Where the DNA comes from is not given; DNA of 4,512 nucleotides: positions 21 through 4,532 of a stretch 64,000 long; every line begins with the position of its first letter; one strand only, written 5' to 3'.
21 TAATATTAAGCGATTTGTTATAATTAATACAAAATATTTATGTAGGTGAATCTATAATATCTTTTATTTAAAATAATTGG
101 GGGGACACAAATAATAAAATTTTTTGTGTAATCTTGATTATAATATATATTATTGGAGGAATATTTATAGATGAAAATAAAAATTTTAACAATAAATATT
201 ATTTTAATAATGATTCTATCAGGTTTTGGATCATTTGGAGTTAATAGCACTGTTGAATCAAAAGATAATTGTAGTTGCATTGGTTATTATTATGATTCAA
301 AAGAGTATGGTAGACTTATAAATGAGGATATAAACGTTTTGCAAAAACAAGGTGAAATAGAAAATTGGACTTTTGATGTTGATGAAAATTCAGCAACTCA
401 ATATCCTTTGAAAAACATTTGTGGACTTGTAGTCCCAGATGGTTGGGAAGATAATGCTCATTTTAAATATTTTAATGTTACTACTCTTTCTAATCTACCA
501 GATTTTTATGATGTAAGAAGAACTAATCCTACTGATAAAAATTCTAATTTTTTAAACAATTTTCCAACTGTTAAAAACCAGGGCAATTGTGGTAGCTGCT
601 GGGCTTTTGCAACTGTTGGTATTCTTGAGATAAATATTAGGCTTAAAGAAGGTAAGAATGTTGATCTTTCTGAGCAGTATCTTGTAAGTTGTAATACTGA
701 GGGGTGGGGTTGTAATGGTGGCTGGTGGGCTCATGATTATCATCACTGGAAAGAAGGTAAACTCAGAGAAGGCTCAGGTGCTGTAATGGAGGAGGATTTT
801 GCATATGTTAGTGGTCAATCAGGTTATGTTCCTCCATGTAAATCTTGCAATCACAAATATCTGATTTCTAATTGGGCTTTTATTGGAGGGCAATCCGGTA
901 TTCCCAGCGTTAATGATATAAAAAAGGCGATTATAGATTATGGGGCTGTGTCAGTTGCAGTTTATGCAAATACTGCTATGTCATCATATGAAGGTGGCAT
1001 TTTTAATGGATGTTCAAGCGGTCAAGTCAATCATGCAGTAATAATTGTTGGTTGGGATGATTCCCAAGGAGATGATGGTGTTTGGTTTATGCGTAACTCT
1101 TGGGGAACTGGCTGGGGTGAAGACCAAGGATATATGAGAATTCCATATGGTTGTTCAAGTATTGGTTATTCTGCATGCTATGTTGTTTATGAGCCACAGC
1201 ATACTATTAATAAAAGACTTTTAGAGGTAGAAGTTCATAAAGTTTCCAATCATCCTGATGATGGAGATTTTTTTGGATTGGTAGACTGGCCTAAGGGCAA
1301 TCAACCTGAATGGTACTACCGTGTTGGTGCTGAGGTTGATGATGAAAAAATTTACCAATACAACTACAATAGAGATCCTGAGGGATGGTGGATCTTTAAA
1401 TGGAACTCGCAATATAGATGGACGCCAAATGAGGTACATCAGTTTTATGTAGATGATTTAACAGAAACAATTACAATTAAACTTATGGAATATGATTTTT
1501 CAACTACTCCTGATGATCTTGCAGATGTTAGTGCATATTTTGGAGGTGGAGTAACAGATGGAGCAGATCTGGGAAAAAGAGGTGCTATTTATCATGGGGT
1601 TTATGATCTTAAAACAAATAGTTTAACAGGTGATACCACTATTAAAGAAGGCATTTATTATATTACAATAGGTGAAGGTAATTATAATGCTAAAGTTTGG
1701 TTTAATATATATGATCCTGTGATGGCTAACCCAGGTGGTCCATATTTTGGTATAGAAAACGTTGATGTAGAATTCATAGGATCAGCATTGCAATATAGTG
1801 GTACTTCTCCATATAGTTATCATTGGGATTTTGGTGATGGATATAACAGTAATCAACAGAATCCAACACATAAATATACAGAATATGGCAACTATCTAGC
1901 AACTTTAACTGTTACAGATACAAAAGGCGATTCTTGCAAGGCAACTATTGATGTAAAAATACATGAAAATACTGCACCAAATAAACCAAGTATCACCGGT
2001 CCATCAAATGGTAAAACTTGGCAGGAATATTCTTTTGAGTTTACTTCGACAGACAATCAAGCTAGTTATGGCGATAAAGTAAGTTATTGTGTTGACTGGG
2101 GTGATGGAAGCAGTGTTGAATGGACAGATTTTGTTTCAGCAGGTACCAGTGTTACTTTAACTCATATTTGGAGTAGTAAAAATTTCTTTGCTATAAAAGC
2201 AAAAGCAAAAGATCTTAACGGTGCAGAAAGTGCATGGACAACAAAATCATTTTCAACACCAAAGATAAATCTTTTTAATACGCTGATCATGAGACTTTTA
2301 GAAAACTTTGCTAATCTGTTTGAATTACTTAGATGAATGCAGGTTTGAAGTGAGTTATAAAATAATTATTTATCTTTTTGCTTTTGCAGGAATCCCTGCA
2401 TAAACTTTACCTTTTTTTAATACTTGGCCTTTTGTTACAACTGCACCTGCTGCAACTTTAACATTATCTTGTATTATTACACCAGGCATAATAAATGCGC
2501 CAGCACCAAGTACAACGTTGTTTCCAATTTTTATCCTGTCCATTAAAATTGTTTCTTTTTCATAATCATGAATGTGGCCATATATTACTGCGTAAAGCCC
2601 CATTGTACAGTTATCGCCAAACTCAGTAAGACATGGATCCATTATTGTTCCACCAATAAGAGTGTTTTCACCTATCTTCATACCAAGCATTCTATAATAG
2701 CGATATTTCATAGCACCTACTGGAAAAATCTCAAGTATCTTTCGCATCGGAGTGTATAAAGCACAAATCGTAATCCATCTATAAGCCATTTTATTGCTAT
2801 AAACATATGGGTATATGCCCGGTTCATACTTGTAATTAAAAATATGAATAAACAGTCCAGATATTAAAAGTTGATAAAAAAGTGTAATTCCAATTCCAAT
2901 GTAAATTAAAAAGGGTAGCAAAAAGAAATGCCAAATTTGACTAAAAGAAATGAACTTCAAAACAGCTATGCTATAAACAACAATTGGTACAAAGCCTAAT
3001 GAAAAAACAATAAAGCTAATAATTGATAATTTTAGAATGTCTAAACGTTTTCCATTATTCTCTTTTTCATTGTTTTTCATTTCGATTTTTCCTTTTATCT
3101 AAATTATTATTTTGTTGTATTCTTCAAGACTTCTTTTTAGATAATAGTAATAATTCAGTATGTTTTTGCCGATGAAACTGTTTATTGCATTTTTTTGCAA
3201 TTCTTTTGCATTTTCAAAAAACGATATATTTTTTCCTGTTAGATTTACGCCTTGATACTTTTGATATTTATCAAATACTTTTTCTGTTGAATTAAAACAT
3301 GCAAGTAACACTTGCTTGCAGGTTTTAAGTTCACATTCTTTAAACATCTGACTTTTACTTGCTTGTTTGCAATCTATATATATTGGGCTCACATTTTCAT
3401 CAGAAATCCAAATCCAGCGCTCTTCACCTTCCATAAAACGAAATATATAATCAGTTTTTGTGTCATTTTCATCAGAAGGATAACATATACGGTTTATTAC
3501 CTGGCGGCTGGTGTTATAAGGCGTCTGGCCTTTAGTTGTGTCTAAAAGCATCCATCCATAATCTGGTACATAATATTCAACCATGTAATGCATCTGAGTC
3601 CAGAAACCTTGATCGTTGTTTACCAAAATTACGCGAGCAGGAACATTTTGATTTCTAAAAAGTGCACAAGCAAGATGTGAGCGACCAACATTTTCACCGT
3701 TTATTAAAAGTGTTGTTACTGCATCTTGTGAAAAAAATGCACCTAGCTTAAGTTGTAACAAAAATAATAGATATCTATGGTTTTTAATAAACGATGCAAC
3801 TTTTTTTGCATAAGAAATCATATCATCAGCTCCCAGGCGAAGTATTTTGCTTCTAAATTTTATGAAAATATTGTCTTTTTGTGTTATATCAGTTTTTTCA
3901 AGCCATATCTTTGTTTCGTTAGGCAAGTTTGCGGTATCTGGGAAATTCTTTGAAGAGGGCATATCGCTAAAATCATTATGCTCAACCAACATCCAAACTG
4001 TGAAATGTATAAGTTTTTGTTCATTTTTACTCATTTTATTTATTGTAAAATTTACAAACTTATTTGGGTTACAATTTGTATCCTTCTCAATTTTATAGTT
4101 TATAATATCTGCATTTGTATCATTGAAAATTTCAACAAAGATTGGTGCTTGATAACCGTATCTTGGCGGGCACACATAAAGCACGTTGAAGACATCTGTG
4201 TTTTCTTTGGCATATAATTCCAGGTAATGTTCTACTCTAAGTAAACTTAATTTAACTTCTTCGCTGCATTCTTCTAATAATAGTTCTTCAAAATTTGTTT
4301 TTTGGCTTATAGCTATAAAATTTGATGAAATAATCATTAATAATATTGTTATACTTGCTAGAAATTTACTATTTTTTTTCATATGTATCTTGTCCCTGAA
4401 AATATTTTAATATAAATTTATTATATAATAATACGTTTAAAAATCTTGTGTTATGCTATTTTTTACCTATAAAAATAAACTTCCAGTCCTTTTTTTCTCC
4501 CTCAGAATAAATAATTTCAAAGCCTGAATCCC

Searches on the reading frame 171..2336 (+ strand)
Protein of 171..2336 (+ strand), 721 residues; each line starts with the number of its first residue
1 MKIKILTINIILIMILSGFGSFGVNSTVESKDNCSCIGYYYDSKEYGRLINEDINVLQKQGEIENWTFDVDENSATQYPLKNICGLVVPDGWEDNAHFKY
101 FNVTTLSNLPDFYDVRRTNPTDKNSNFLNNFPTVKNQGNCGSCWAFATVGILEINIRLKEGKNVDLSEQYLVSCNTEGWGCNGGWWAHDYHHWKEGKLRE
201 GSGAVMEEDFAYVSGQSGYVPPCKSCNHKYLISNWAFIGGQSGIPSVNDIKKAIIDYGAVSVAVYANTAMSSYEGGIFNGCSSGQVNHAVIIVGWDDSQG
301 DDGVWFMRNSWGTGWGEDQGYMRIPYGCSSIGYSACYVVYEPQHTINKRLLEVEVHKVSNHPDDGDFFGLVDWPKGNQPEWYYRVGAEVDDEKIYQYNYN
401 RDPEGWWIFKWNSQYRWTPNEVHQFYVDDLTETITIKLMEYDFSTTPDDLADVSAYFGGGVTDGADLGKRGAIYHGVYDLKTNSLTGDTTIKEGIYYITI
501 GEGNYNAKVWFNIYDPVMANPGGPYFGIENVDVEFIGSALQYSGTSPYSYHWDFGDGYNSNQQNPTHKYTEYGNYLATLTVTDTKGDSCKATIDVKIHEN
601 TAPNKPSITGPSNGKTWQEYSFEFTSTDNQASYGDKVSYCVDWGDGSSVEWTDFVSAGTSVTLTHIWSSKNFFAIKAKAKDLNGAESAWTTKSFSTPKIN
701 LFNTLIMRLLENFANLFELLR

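Call 21: search_protein_families(library=pfam, proteins=[window:171-2336:+], max_evalue=0.001)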
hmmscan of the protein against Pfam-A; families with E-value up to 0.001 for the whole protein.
window:171-2336:+ (721 aa): 5 families
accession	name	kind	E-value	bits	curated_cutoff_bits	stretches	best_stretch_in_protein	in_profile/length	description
PF00112.29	Peptidase_C1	-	1.2e-43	150.1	20.7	1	131-329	14-207/220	Papain family cysteine protease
PF18911.6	PKD_4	-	4.8e-19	68.6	27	1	528-596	15-84/85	PKD domain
PF00801.26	PKD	-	3.1e-13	49.9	23.5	1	544-588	26-72/80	PKD domain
PF03051.21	Peptidase_C1_2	-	5.6e-05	22.6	22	0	133-171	57-96/438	Peptidase C1-like family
PF22352.2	K319L-like_PKD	-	0.00018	21.9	27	0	533-596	14-83/84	K319L-like, PKD domain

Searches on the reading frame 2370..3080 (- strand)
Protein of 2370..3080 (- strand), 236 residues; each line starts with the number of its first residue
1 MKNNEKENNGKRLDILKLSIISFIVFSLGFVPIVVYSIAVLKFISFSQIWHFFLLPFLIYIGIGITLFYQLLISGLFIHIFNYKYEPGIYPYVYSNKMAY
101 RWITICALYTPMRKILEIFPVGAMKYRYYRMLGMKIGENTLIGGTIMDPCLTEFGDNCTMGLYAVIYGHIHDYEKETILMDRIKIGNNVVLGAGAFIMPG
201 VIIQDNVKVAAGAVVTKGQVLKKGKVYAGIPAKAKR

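Call 71: search_protein_families(library=pfam, proteins=[window:2370-3080:-], max_evalue=0.0001)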
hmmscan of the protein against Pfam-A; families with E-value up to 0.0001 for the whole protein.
window:2370-3080:- (236 aa): 2 families
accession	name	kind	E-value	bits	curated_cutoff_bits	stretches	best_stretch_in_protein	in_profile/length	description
PF14602.12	Hexapep_2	-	5.2e-12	45.7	27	1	183-217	2-34/34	Hexapeptide repeat of succinyl-transferase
PF00132.30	Hexapep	-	1.2e-10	41.1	27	1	183-217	2-36/36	Bacterial transferase hexapeptide (six repeats)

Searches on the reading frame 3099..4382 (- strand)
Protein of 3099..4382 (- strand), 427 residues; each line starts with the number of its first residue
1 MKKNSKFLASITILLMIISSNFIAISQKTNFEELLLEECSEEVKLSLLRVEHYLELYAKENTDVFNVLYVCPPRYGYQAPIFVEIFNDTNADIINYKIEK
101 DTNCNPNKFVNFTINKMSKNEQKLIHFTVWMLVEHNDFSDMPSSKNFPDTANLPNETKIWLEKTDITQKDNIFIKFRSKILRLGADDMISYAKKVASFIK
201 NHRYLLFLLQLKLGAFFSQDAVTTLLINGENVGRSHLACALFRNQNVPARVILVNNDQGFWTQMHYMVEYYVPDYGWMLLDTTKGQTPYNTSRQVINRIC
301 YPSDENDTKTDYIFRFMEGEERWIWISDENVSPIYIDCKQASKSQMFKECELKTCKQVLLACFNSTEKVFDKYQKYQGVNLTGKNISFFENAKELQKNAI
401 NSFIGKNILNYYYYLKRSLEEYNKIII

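Call 21: search_protein_families(library=pfam, proteins=[window:3099-4382:-], max_evalue=0.001)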
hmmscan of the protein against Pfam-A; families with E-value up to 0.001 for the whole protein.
window:3099-4382:- (427 aa): 1 family
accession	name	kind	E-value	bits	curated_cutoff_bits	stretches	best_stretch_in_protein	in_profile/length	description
PF01841.26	Transglut_core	-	1.2e-08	35.6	23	1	185-281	11-107/108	Transglutaminase-like superfamily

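Call 78: search_protein_families(library=ncbifam, proteins=[window:3099-4382:-], max_evalue=0.00001)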
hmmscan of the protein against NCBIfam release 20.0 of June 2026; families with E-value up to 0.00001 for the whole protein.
window:3099-4382:- (427 aa): 0 families
